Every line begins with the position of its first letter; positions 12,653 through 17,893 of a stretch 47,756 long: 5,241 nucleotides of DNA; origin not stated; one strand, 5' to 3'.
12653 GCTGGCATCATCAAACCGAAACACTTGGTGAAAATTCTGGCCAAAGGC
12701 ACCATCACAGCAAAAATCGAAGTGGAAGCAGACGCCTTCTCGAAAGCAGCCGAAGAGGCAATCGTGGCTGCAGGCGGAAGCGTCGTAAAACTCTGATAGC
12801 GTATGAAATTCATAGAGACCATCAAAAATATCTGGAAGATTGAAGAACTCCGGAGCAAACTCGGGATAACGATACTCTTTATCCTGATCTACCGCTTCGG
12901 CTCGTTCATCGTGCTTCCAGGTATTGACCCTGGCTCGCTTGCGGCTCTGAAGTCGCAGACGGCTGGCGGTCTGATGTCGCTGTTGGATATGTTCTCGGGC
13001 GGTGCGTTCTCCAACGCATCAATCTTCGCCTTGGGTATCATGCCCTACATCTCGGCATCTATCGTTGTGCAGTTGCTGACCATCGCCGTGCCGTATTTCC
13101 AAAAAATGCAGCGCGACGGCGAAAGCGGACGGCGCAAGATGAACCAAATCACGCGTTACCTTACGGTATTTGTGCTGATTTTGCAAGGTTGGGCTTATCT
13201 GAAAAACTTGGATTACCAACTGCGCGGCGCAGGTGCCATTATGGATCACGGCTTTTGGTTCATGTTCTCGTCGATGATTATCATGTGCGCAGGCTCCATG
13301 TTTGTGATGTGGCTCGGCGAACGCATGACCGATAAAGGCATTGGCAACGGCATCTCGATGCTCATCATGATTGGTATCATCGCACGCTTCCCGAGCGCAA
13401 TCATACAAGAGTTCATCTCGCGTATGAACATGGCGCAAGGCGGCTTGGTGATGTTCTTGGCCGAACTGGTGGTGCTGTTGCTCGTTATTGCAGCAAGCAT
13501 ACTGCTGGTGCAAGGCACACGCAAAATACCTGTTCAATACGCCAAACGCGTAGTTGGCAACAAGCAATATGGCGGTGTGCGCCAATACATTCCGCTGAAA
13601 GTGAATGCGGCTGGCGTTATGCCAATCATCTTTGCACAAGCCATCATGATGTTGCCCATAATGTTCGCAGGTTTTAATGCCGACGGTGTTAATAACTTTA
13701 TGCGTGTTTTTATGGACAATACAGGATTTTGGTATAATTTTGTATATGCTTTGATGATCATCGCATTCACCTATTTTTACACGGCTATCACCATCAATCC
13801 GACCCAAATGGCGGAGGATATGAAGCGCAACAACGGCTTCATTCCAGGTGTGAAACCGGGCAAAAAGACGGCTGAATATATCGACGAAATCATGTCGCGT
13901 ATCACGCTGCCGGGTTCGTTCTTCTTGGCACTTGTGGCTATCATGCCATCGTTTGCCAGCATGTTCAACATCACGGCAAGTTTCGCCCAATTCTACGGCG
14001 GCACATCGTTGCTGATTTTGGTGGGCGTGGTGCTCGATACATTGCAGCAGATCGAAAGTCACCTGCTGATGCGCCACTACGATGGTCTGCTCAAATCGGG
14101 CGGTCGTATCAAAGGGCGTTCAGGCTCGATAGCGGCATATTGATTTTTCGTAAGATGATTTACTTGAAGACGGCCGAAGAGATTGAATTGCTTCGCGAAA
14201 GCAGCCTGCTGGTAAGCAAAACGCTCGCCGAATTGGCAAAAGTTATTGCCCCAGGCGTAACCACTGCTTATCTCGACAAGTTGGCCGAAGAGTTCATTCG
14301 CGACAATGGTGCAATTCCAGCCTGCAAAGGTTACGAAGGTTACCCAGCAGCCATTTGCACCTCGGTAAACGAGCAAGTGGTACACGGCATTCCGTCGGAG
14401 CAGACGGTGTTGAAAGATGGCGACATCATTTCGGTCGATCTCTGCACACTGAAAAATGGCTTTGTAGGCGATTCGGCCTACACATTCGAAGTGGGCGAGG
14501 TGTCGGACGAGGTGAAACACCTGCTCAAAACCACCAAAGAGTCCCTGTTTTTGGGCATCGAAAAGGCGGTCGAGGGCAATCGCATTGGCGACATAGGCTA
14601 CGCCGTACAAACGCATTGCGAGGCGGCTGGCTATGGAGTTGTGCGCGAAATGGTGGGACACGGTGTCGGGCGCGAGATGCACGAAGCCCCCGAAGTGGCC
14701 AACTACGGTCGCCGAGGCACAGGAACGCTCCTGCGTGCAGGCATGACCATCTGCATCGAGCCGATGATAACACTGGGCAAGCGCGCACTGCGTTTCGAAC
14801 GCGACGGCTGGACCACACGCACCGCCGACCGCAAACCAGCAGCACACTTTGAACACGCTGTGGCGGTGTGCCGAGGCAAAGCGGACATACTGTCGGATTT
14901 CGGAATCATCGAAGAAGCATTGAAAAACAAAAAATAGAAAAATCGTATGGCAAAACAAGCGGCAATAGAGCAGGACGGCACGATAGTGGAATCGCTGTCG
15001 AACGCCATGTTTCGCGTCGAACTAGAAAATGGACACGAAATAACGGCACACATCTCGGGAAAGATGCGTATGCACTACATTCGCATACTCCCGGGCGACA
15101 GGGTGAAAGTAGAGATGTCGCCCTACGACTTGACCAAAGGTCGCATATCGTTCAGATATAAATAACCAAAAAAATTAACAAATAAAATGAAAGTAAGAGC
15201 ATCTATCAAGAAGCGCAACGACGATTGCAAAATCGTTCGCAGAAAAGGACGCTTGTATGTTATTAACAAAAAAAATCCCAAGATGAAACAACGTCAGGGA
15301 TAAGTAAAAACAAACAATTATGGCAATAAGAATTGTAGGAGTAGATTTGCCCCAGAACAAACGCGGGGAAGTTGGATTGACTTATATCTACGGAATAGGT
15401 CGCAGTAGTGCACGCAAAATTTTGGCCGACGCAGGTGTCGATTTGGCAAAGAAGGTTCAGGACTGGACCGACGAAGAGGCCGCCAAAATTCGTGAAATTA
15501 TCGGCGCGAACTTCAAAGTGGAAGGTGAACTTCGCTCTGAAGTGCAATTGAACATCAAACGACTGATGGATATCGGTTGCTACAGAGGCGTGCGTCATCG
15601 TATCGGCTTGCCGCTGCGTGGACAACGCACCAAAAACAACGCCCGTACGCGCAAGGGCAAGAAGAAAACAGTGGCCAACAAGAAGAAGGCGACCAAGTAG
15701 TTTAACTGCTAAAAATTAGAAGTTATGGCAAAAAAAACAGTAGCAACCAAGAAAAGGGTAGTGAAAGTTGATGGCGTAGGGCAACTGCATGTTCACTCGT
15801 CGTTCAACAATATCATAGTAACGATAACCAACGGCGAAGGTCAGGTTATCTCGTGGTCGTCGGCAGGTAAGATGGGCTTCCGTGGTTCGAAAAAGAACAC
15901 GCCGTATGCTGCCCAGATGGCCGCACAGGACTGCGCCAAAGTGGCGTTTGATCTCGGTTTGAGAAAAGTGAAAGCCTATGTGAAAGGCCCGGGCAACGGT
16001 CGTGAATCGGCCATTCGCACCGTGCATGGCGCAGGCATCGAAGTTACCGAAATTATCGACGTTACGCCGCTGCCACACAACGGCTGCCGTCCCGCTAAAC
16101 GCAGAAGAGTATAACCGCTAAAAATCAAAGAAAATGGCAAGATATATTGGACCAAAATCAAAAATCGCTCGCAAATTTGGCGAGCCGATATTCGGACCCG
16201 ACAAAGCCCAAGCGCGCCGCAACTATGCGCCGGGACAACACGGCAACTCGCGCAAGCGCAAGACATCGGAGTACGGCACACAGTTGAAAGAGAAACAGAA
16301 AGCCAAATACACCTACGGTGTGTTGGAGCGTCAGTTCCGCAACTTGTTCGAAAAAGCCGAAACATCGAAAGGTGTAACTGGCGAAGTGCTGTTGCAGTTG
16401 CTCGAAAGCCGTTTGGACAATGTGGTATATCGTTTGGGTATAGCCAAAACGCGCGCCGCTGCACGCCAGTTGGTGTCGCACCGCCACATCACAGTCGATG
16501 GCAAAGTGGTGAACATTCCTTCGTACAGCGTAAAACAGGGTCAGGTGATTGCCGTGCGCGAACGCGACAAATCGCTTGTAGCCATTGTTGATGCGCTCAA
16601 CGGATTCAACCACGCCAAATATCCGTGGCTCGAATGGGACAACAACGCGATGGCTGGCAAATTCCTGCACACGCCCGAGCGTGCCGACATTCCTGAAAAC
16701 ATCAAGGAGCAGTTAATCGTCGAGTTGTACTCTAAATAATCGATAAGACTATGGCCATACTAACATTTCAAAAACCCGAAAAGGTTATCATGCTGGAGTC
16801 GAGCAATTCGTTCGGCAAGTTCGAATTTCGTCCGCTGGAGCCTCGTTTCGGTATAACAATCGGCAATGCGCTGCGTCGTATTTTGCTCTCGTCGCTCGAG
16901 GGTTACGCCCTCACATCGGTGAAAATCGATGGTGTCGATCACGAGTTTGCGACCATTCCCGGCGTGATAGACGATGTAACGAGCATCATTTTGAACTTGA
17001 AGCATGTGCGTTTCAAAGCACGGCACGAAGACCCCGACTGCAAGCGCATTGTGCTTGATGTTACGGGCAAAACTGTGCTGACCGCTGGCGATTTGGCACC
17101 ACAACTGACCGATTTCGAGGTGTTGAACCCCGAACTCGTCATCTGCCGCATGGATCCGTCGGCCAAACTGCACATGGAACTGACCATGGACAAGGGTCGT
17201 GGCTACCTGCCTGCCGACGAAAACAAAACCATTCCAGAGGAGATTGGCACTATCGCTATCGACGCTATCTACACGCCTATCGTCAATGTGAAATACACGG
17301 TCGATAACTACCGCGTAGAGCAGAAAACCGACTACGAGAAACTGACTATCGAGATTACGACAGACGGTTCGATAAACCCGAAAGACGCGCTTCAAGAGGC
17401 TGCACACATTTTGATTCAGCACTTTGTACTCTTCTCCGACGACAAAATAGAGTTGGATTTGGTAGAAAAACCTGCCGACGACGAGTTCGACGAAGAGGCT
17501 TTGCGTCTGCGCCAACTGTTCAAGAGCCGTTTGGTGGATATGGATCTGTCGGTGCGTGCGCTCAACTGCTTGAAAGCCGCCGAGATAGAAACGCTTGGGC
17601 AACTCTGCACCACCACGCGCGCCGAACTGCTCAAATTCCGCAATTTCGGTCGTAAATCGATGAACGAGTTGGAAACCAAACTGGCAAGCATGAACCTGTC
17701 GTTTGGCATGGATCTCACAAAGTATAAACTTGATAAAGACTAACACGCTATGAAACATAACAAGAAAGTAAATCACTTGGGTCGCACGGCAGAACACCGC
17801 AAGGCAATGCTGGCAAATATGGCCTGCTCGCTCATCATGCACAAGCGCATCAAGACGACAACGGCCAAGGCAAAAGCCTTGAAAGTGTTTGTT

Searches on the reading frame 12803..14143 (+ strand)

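Call 15: search_protein_families(library=pfam, proteins=[window:12803-14143:+], max_evalue=0.001)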
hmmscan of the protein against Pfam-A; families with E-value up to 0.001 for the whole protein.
window:12803-14143:+ (446 aa): 1 family
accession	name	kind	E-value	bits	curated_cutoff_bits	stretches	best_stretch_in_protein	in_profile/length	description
PF00344.25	SecY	-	3.1e-111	372.1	32.2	1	73-414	1-306/306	SecY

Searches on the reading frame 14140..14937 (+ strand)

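Call 91: search_protein_families(library=pfam, proteins=[window:14140-14937:+], max_evalue=0.001)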
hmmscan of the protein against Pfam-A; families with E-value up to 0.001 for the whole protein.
window:14140-14937:+ (265 aa): 1 family
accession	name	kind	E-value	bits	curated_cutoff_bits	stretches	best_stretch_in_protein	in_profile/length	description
PF00557.29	Peptidase_M24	-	1e-42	146.7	23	1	16-222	1-203/208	Metallopeptidase family M24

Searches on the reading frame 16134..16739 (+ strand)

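Call 91: search_protein_families(library=pfam, proteins=[window:16134-16739:+], max_evalue=0.001)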
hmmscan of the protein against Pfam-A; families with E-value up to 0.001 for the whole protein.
window:16134-16739:+ (201 aa): 2 families
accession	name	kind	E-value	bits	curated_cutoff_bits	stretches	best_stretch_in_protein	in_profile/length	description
PF00163.24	Ribosomal_S4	-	3.4e-30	105.1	23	1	3-91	1-95/95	Ribosomal protein S4/S9 N-terminal domain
PF01479.30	S4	-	1.8e-19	69.7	22.8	1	93-139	2-48/48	S4 domain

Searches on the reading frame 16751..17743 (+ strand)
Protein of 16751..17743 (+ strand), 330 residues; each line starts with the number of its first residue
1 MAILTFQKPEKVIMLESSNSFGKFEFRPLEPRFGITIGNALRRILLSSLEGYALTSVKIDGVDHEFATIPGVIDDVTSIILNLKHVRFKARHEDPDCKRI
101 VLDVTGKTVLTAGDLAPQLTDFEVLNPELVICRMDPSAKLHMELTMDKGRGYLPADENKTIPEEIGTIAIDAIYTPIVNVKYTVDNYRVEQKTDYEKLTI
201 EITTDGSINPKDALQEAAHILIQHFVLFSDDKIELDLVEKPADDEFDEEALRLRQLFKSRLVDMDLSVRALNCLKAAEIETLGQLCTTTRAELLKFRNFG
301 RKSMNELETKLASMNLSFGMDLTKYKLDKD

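Call 91: search_protein_families(library=pfam, proteins=[window:16751-17743:+], max_evalue=0.001)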
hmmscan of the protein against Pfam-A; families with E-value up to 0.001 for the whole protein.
window:16751-17743:+ (330 aa): 4 families
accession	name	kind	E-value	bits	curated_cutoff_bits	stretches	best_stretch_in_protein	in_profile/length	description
PF01000.31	RNA_pol_A_bac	-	1.2e-30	106.6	33.9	1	57-175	1-119/119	RNA polymerase Rpb3/RpoA insert domain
PF01193.29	RNA_pol_L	-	1.9e-24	85.6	24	1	27-225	1-74/74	RNA polymerase Rpb3/Rpb11 dimerisation domain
PF03118.21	RNA_pol_A_CTD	-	2.1e-20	72.7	23.8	1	254-312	8-66/67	Bacterial RNA polymerase, alpha chain C terminal domain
PF13656.11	RNA_pol_L_2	-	3.4e-05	23.9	27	0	187-226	32-70/75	RNA polymerase Rpb3/Rpb11 dimerisation domain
